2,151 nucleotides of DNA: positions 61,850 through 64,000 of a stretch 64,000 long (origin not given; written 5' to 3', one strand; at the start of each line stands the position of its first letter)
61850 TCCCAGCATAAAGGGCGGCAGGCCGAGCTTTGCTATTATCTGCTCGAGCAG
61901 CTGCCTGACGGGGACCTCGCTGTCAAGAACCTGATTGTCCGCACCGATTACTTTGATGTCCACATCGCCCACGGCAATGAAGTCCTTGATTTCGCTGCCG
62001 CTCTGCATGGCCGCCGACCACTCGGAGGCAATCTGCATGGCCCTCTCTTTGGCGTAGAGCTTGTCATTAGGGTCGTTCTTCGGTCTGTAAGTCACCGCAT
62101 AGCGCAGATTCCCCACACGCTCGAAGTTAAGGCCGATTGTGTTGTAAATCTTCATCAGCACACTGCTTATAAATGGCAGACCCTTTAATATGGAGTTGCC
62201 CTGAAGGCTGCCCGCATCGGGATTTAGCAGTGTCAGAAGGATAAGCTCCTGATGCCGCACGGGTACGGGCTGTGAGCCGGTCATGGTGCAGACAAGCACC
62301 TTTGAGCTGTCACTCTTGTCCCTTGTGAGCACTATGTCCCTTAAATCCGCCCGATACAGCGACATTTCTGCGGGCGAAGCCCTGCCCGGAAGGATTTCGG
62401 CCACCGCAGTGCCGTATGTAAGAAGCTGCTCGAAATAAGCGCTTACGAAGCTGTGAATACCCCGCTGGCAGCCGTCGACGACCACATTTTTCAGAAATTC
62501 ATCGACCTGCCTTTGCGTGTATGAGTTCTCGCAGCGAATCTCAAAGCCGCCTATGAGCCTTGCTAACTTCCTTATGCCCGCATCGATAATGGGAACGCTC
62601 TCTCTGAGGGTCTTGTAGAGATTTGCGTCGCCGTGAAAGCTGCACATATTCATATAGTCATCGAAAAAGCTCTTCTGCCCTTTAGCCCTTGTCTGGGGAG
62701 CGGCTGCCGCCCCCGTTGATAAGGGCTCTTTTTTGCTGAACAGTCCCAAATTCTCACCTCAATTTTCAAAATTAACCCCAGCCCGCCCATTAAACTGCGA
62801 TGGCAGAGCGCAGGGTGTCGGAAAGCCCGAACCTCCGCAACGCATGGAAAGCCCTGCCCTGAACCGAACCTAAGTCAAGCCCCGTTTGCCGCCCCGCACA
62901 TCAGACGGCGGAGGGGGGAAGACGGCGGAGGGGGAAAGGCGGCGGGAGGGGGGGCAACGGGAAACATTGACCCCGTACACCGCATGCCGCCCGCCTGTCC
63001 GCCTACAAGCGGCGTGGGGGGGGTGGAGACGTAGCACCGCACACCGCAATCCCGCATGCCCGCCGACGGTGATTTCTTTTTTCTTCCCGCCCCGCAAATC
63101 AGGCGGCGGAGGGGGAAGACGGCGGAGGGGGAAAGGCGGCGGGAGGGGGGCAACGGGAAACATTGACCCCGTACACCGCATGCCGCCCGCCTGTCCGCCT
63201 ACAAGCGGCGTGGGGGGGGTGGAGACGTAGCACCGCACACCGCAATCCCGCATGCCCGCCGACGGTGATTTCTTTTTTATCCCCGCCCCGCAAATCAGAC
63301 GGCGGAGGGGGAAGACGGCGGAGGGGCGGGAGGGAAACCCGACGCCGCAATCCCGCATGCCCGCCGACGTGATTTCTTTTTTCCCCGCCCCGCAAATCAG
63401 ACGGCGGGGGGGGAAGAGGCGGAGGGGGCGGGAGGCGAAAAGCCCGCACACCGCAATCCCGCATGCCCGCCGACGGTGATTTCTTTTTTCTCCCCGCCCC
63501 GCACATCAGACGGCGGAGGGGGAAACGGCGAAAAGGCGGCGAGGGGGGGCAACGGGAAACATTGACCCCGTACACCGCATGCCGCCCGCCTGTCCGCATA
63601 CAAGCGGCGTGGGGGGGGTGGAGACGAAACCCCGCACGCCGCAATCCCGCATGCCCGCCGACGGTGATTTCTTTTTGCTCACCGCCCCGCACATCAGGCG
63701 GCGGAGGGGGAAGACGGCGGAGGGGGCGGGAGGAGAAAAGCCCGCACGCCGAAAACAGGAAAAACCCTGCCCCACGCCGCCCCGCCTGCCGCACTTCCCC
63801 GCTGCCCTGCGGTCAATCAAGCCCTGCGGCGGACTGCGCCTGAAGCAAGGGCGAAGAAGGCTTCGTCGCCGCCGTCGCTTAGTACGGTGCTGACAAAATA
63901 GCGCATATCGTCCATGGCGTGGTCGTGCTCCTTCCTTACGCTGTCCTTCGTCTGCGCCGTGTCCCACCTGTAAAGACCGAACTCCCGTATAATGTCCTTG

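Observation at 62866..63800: Six-unit G+C-rich tandem array fills a 1.07-kb gap between terminase and portal genes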

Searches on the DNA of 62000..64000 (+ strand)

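Call 4: search_rna_families(source=window, start=62000, end=64000, threshold=evalue, max_evalue=10, show_alignments=3)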
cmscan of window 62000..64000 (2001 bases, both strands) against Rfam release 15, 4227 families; matches with E-value up to 10: 10.
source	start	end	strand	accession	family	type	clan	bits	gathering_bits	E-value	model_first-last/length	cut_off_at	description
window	63131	63198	-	RF03778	mir-483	Gene; miRNA;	-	22.1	60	0.48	1-75/75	no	mir-483 microRNA precursor family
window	62856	62909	+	RF01843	neisseria_FSE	Cis-reg; frameshift_element;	-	17.5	50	1.7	1-40/40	no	neiserria ribosomal frameshift element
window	63322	63391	+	RF03486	mir-3940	Gene; miRNA;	-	17.4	84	9.1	1-92/92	no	mir-3940 microRNA precursor family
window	63417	63507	-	RF03778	mir-483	Gene; miRNA;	-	16.9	60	8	1-75/75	no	mir-483 microRNA precursor family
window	63525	63599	-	RF03778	mir-483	Gene; miRNA;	-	16.7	60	9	1-75/75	no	mir-483 microRNA precursor family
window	62934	63002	-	RF03778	mir-483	Gene; miRNA;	-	16.6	60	9.5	1-75/75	no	mir-483 microRNA precursor family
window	63605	63641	-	RF02354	BjrC80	Gene; sRNA;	-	14.2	80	9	9-46/162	no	Bradyrhizobiaceae sRNA BjrC80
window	62614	62727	-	RF00065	snoR9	Gene; snRNA; snoRNA; CD-box;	CL00132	14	90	3.3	1-128/128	no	Small nucleolar RNA snoR9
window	62717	62816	+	RF01876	MIAT_exon5_2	Gene; lncRNA;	-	12.9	75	8.5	1-83/83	no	Myocardial infarction associated transcript exon 5 conserved region 2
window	63075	63154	-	RF02174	SMAD5-AS1_2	Gene; lncRNA;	-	11.3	50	8.7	1-129/129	no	SMAD5 antisense RNA 1 conserved region 2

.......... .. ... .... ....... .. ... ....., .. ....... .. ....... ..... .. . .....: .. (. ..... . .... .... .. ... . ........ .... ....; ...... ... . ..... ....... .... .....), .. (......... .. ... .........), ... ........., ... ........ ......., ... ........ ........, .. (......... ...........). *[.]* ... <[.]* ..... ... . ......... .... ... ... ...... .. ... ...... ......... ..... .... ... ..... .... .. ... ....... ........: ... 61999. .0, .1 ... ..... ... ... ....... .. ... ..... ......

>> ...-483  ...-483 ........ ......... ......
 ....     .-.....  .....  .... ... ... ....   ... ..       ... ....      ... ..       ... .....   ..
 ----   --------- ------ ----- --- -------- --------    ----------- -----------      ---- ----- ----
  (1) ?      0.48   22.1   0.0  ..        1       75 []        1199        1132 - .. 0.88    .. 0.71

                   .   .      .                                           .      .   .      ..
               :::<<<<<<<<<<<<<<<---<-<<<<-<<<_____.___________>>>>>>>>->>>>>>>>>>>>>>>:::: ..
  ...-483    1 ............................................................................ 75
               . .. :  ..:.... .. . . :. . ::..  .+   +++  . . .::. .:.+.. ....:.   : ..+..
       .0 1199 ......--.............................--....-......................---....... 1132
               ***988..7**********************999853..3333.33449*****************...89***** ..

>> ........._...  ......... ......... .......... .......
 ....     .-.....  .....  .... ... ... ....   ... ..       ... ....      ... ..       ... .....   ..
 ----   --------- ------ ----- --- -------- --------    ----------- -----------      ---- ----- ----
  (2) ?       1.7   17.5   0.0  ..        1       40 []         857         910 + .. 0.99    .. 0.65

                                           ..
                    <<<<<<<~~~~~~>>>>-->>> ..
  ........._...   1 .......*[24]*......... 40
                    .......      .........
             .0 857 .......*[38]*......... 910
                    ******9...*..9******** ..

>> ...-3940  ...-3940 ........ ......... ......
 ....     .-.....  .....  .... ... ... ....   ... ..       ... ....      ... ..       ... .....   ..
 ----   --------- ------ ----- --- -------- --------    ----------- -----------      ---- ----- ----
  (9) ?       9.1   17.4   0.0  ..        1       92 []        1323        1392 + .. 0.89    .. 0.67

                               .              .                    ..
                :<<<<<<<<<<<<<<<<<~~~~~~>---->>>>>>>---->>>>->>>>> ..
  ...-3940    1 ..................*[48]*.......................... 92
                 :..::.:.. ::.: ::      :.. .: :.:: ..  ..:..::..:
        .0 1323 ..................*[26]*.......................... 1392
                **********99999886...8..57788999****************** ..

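Call 13: search_dna_similar(query=window:62750-63816:+, collection=phages, mode=distant, max_rows=20)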
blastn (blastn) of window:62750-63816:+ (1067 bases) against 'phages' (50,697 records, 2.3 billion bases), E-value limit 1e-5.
No match.

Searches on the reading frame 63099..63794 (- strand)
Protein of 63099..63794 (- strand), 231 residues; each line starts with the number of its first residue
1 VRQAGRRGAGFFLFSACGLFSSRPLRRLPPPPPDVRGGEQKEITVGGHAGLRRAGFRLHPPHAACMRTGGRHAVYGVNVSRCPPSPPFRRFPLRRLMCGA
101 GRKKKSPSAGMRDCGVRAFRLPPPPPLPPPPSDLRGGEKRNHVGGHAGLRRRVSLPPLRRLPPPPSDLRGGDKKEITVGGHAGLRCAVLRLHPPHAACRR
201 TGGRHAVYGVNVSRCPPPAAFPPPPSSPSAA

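Call 36: find_homologous_proteins(query=window:63099-63794:-, max_evalue=0.001)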
Query window:63099-63794:-: 8000 candidates shared short words with the query, none scored E <= 0.001.

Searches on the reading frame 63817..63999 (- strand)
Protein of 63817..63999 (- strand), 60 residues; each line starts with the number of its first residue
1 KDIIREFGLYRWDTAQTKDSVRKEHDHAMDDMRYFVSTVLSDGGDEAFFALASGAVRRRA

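Call 7: search_protein_families(library=pfam, proteins=[window:63817-63999:-], max_evalue=0.01)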
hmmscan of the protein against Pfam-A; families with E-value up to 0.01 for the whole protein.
window:63817-63999:- (60 aa): 0 families

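Call 37: find_homologous_proteins(query=window:63820-63999:-, max_evalue=0.00001)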
Query seq(60 aa) (60 aa): 122 proteins with E <= 0.00001 among 128 candidates; the best 120 are listed.
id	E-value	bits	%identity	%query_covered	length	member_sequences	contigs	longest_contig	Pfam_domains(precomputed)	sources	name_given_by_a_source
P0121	4.0e-32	126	100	100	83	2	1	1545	-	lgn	-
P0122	5.8e-16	75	68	88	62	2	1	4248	-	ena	-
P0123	2.9e-15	73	66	98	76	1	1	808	-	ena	-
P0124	1.0e-14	71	70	87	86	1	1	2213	-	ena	-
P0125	1.3e-14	71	66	88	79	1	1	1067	-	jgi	-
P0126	1.7e-14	71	65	87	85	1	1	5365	-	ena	-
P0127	2.3e-12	64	78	68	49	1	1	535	-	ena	-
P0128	3.5e-12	63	63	87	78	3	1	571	-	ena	-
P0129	3.6e-12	63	66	97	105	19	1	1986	-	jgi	jgi:phage terminase large subunit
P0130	3.7e-12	63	66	88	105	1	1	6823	-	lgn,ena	-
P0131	8.0e-12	62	68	68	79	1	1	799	-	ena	-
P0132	8.6e-12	62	72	72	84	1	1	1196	-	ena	-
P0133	1.1e-11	62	60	87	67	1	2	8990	-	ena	-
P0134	1.3e-11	62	60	90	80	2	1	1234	-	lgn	-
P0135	1.3e-11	62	57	98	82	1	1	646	-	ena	-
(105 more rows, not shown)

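Call 38: find_encoding_contigs(protein=P0121, flank=5000, max_places=10)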
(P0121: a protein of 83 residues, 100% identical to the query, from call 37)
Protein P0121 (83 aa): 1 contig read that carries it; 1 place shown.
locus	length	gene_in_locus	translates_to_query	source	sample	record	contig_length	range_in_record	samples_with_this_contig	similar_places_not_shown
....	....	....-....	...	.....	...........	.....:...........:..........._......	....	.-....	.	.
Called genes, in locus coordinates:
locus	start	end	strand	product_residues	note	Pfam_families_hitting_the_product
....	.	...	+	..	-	?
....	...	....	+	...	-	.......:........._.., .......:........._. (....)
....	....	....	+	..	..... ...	-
